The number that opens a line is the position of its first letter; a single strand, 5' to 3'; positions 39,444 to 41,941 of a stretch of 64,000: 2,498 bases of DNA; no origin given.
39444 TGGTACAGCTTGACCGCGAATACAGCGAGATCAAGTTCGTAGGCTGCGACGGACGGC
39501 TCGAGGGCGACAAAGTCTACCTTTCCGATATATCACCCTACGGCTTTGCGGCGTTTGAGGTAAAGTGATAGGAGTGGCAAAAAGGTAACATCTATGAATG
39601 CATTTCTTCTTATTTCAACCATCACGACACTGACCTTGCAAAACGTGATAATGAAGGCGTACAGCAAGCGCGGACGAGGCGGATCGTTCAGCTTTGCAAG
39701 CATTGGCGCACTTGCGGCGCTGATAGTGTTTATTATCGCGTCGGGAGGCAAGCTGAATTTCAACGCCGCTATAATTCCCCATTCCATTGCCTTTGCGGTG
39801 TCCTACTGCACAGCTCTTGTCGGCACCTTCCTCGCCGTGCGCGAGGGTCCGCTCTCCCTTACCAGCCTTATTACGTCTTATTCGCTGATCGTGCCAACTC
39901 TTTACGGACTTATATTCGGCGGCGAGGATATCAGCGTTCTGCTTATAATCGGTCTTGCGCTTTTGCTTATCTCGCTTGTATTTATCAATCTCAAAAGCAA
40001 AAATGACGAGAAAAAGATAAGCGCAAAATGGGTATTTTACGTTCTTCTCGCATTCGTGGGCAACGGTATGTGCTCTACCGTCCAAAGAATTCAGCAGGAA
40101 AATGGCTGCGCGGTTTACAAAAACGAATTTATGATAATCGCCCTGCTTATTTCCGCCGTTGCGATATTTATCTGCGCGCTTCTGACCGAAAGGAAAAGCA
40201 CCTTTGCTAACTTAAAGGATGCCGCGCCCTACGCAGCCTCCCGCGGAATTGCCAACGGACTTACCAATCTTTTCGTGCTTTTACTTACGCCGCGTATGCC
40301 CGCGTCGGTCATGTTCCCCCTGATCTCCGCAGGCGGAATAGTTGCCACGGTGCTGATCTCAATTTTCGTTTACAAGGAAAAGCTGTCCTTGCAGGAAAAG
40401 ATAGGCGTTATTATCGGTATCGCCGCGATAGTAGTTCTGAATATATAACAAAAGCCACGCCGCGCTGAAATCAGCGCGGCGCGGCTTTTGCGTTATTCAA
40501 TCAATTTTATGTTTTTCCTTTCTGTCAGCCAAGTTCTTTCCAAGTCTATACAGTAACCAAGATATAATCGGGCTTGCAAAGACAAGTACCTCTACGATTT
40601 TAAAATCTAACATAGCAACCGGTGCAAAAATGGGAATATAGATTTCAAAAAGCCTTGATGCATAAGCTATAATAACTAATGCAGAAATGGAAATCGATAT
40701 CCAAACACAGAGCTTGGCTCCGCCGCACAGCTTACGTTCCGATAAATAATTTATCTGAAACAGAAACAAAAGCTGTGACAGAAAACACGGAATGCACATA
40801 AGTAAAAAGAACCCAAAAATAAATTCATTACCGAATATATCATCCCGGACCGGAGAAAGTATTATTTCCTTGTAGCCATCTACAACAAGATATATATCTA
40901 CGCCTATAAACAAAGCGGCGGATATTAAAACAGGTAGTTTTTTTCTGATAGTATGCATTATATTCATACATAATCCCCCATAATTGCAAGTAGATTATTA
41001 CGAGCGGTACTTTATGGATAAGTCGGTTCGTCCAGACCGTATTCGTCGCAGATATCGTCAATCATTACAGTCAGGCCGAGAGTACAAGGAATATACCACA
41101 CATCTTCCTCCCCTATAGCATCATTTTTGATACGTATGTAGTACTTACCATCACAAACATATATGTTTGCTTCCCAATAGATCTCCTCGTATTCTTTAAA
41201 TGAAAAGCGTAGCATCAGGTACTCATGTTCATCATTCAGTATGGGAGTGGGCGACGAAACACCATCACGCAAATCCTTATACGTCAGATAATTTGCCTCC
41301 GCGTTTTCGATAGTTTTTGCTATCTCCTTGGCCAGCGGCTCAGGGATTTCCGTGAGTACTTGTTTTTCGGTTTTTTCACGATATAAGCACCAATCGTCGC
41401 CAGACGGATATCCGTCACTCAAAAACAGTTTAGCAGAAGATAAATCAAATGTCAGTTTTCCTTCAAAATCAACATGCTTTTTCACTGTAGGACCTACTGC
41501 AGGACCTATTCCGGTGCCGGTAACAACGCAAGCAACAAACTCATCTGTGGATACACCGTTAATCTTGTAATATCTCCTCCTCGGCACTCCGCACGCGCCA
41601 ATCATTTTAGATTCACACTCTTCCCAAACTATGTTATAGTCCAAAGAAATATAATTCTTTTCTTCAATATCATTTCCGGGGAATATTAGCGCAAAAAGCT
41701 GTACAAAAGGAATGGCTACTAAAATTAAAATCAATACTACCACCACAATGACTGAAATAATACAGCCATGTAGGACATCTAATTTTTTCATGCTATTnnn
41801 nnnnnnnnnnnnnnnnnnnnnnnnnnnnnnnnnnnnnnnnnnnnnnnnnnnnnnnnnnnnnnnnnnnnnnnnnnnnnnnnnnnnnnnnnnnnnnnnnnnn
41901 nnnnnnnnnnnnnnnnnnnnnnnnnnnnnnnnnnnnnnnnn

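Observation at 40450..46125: Low-GC ~5.6-kb island between two convergent core genes, with its own promoter and no mobility gene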

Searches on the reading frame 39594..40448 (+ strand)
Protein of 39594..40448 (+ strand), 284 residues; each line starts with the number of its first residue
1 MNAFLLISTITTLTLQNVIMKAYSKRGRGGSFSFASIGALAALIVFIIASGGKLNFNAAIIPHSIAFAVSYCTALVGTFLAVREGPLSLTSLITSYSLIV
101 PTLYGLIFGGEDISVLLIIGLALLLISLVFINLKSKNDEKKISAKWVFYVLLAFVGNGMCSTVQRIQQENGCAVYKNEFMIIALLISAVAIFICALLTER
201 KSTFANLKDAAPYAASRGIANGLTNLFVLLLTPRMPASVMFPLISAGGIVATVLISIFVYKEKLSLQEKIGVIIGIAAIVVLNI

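Call 3: search_protein_families(library=pfam, proteins=[window:39594-40448:+], max_evalue=0.01)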
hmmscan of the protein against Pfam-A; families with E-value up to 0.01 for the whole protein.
window:39594-40448:+ (284 aa): 2 families
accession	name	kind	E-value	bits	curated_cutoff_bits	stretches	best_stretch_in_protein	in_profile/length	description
PF00892.27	EamA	-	9.6e-10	39.3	28.2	1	145-283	2-134/135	EamA-like transporter family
PF04657.19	DMT_YdcZ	-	0.0099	16.6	24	1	180-280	34-139/140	Putative inner membrane exporter, YdcZ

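Call 71: find_related_loci(query=window:39594-40448:+, collection=metagenome_contigs, flank=10000)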
Query window:39594-40448:+ (284 aa) in metagenome_contigs; peptide patterns used: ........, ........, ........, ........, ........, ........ (x = any residue, [..] = any of these).
345 stretches matched a pattern; 11 encode a relative of the query (tblastn E <= 1e-3); 11 distinct loci.
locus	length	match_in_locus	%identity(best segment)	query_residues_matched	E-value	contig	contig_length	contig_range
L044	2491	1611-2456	55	1-283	2e-89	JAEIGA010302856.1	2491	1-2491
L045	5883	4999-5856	50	1-284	2e-72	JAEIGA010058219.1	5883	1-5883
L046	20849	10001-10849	42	1-284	6e-70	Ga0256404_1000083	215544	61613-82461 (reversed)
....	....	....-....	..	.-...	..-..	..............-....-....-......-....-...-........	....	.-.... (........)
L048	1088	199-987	48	1-265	1e-66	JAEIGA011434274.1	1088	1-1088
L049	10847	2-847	48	1-284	6e-62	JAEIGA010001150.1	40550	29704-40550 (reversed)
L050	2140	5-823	43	25-284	2e-62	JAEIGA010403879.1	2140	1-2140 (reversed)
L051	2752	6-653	53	67-284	8e-59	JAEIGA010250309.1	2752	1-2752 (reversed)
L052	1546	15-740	40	42-284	1e-57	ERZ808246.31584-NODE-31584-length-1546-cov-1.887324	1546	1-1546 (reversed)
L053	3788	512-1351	42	1-275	1e-54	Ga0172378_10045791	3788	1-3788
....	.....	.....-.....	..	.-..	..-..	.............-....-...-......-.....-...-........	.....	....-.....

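Call 79: find_encoding_contigs(protein=window:39594-40448:+, flank=8000, max_places=10)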
Protein window:39594-40448:+ (284 aa): 6 contigs read that carry it; 3 places shown.
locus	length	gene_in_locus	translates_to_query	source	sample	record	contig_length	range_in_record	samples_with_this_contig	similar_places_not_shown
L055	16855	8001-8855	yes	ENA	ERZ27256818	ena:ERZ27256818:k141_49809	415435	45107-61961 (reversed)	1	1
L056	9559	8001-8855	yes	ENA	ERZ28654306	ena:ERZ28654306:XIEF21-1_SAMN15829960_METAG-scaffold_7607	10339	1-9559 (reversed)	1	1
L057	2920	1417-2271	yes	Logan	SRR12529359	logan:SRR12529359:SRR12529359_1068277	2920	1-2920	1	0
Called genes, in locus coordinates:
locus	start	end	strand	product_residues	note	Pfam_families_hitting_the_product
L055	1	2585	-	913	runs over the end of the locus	PF00122:E1-E2_ATPase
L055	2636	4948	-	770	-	PF13191:AAA_16 (weak), PF13401:AAA_22 (weak), PF00004:AAA, PF17871:AAA_lid_9, PF07724:AAA_2, PF00004:AAA, PF07728:AAA_5, PF10431:ClpB_D2-small, +9 more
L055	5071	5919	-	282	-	PF10114:PocR, PF12833:HTH_18, PF00165:HTH_AraC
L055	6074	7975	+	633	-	-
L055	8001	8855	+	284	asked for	PF00892:EamA (weak)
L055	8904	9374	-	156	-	-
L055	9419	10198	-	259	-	-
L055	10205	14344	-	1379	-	PF14200:RicinB_lectin_2 (faint), PF02450:LCAT, PF07819:PGAP1 (weak)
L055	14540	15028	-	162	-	PF02674:Colicin_V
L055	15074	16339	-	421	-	PF18975:DUF5711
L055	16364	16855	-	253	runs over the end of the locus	PF01416:PseudoU_synth_1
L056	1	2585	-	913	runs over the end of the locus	PF00122:E1-E2_ATPase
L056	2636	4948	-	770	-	PF13191:AAA_16 (weak), PF13401:AAA_22 (weak), PF00004:AAA, PF17871:AAA_lid_9, PF07724:AAA_2, PF00004:AAA, PF07728:AAA_5, PF10431:ClpB_D2-small, +9 more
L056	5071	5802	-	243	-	PF10114:PocR, PF12833:HTH_18, PF00165:HTH_AraC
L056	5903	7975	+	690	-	-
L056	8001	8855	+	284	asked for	PF00892:EamA (weak)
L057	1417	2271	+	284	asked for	PF00892:EamA (weak)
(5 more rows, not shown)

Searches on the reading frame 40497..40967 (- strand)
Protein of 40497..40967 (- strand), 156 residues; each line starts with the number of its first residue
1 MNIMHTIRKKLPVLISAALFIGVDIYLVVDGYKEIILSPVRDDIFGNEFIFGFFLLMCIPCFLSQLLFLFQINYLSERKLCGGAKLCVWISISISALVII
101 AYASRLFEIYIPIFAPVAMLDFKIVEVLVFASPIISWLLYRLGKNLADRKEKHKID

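Call 3: search_protein_families(library=pfam, proteins=[window:40497-40967:-], max_evalue=0.01)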
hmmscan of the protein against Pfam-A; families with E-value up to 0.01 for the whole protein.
window:40497-40967:- (156 aa): 0 families

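Call 33: search_protein_families(library=ncbifam, proteins=[window:40497-40967:-], max_evalue=1)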
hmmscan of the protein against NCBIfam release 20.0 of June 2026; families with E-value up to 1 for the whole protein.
window:40497-40967:- (156 aa): 0 families

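Call 35: search_protein_families(library=padloc, proteins=[window:40497-40967:-], max_evalue=0.1)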
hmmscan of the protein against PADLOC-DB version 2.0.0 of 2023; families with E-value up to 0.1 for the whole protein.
window:40497-40967:- (156 aa): 0 families

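Call 44: find_homologous_proteins(query=window:40497-40967:-, max_evalue=0.01)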
Query window:40497-40967:- (156 aa): 1 proteins with E <= 0.01 among 64 candidates.
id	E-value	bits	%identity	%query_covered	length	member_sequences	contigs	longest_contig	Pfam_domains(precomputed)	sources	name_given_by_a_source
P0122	1.7e-94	332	100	100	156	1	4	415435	-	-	-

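Call 45: find_encoding_contigs(protein=P0122, flank=10000, max_places=6)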
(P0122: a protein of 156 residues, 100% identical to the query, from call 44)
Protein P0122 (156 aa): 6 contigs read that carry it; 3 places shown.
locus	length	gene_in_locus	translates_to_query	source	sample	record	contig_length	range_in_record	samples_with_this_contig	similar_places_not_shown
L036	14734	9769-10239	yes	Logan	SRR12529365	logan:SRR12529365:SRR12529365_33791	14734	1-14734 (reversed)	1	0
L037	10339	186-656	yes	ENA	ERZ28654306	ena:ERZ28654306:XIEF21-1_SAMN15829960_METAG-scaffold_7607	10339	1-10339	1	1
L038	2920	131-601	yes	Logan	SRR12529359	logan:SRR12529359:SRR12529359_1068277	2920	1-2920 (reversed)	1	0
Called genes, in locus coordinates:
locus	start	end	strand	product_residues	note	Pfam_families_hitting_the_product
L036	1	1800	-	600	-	?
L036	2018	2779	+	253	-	PF01416:PseudoU_synth_1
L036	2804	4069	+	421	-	PF18975:DUF5711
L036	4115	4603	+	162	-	PF02674:Colicin_V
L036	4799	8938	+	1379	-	PF14200:RicinB_lectin_2 (faint), PF02450:LCAT, PF07819:PGAP1 (weak)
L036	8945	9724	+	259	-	-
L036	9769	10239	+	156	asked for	-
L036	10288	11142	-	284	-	PF00892:EamA (weak)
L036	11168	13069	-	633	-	-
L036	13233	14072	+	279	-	PF10114:PocR, PF12833:HTH_18, PF00165:HTH_AraC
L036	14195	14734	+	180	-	?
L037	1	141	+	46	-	?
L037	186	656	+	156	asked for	-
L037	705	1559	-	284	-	PF00892:EamA (weak)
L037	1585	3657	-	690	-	-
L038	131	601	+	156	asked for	-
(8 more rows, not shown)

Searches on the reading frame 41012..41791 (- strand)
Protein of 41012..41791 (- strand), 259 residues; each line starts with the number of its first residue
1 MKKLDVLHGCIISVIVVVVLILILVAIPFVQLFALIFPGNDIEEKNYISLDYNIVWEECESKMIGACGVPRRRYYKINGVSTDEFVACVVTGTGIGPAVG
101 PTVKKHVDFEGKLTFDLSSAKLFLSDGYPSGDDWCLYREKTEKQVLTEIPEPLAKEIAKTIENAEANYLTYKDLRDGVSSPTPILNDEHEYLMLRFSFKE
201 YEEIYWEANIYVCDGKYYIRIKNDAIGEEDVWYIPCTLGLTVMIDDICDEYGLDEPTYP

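Call 3: search_protein_families(library=pfam, proteins=[window:41012-41791:-], max_evalue=0.01)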
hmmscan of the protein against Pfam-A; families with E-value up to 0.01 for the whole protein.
window:41012-41791:- (259 aa): 0 families

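Call 33: search_protein_families(library=ncbifam, proteins=[window:41012-41791:-], max_evalue=1)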
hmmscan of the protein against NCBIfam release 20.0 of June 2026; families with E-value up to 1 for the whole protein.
window:41012-41791:- (259 aa): 1 family
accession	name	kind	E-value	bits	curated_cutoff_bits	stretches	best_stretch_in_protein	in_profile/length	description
TIGR03750.1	conj_TIGR03750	hypoth_equivalog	0.85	9.6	70.75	0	77-100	15-38/111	TIGR03750 family conjugal transfer protein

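Call 35: search_protein_families(library=padloc, proteins=[window:41012-41791:-], max_evalue=0.1)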
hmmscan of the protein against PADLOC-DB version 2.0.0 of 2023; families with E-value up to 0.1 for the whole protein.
window:41012-41791:- (259 aa): 0 families

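Call 43: find_homologous_proteins(query=window:41012-41791:-)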
Query window:41012-41791:- (259 aa): 1 proteins with E <= 0.001 among 441 candidates.
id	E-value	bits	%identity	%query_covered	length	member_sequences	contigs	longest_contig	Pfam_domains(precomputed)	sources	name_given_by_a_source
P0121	4.4e-174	595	100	100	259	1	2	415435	-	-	-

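Call 53: predict_structure(protein=window:41012-41791:-)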
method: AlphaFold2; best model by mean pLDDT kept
length: 259 residues; sequences in the alignment: 1
mean_pLDDT: 39.4   pTM: 0.24
mean pLDDT of the five models: 39.4, 39.3, 38.3, 36.0, 33.8
residues with pLDDT >= 90: 13; 70-90: 18; 50-70: 7; < 50: 221
segments of 3 or more residues with pLDDT < 50: 38-221, 223-259
pLDDT, mean of each block of 10 residues (from residue 1): 79 94 87 61 30 32 28 35 34 24 24 27 28 32 24 33 29 30 28 34 42 40 41 34 39 32
secondary structure, 60 per line:
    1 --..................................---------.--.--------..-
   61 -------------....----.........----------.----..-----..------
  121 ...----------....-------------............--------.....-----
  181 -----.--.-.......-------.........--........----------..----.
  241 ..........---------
elements in order: H3-36 E74-77 H82-90 E121-123 E134-137 H151-162 H171-175 E191-197 E205-213 E216-223 H240-250

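Call 54: search_protein_representatives(protein=window:41012-41791:-)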
Query: 259 residues. Proteins with E-value up to 0.001 (for the whole library): 34; up to 1e-10: 22; up to 1e-30: 2. The best 34 are listed.
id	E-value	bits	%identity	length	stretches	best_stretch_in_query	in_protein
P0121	1.4e-174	595.1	100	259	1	1-259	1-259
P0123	1.8e-34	135.7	36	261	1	10-253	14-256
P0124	1.4e-29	119.6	34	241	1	13-254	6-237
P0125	2.1e-27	112.6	34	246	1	38-255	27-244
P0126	3.3e-26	108.6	32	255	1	15-256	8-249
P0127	3.1e-24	102.2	35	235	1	30-253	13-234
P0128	1.5e-22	96.6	28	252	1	14-246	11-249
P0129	2.4e-20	89.4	33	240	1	20-253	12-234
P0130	6.5e-20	88.0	34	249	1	11-254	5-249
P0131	4.9e-18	81.8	31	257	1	7-253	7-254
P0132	2.5e-17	79.5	31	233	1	43-253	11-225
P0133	2.6e-17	79.5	34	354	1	44-253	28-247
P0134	3.5e-17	79.0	30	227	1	19-251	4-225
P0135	5.6e-17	78.4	30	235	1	42-253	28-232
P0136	1.9e-16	76.6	30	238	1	29-254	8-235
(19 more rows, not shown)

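Call 57: find_encoding_contigs(protein=P0123, flank=7000, max_places=2)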
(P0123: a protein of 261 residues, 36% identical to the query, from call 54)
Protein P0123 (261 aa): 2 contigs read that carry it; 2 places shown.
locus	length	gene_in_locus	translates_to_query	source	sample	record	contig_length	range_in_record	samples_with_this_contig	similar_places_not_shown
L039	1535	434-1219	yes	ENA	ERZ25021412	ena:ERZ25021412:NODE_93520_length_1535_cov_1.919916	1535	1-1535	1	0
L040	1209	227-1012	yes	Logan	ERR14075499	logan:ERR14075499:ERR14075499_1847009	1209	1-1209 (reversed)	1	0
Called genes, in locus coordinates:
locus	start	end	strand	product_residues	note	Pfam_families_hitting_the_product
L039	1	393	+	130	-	?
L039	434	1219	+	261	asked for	-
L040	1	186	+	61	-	?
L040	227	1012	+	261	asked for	-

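Call 65: predict_structure(alignment_id=A2)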
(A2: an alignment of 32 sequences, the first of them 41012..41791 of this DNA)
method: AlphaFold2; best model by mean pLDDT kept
length: 259 residues; sequences in the alignment: 32
mean_pLDDT: 90.0   pTM: 0.81
mean pLDDT of the five models: 90.0, 89.2, 89.2, 88.2, 87.6
residues with pLDDT >= 90: 179; 70-90: 54; 50-70: 26; < 50: 0
segments of 3 or more residues with pLDDT < 50: none
pLDDT, mean of each block of 10 residues (from residue 1): 81 95 86 68 90 95 69 93 95 72 97 98 95 92 98 98 91 86 96 98 97 96 76 96 98 83
secondary structure, 60 per line:
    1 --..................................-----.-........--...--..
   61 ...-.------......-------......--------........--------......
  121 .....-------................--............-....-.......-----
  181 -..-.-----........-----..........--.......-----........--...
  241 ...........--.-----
elements in order: H3-36 E47-51 E54-56 E59-63 E72-77 E85-90 E99-106 E115-125 H133-141 E142-148 H151-162 H164-167 H171-175 E191-198 E204-213 E216-222 E231-235 H238-251

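Call 70: fold_search(model_id=the predicted structure, library=pdb)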
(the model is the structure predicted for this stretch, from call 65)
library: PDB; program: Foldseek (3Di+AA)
matches with E <= 10: 361; with E <= 0.001: 0
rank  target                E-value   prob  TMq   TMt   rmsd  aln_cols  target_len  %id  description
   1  5a5y_A                1.3e-01  0.04  0.09  0.11  19.4       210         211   10  Crystal structure of AtTTM3 in complex with tripolyphosphate and magnesium ion (form A) (released 2015-08-05)
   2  9u61_B                3.2e-01  0.04  0.12  0.08  21.2       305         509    8  CP/MBL pathways C3 convertase C4b2a and C3 complex (released 2026-01-14)
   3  5v7k                  4.0e-01  0.03  0.11  0.11  17.9       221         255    8  PCNA mutant D41A/D42A Protein Defective in Gene Silencing (released 2018-03-14)
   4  4yhr                  4.2e-01  0.03  0.10  0.10  17.8       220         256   10  Crystal Structure of Yeast Proliferating Cell Nuclear Antigen (released 2015-03-18)
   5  2gcj_B                4.4e-01  0.04  0.14  0.15  17.6       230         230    6  Crystal Structure of the Pob3 middle domain (released 2006-05-23)
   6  7sj4_A                5.2e-01  0.08  0.13  0.12  14.1       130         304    9  Human Trio residues 1284-1959 in complex with Rac1 (released 2022-07-06)
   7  6n45_B                5.8e-01  0.04  0.11  0.14  20.7       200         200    9  Crystal structure of the cryptic polo box domain of human activated Plk4 variant 1 (released 2019-09-04)
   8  4k90_B                5.8e-01  0.04  0.12  0.14  16.6       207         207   11  Extracellular metalloproteinase from Aspergillus (released 2013-10-23)
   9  4gzu_A                5.8e-01  0.04  0.13  0.09  18.6       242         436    8  Crystal structure of the DH-PH-PH domain of FARP2 (released 2013-03-13)
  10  5tz8_A                5.8e-01  0.03  0.11  0.06  16.4       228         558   11  Crystal structure of S. aureus TarS (released 2017-01-04)
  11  6d0q                  6.1e-01  0.03  0.11  0.11  17.7       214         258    9  Structure of a DNA retention-prone PCNA variant (released 2019-05-15)
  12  5yyl_B                6.1e-01  0.03  0.12  0.10  15.5       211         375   16  Structure of Major Royal Jelly Protein 1 Oligomer (released 2018-08-08)
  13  9n7y_A                7.6e-01  0.03  0.13  0.15  18.1       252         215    8  BioSAS-TEVp (C151A, core) bound to TEV protease cleavage peptide (released 2025-07-02)
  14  5u02                  7.6e-01  0.02  0.10  0.08  15.6       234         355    9  Crystal structure of S. aureus TarS 217-571 (released 2017-01-04)
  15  3ml4_B                8.0e-01  0.03  0.12  0.14  18.0       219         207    6  Crystal structure of a complex between Dok7 PH-PTB and the MuSK juxtamembrane region (released 2010-07-14)
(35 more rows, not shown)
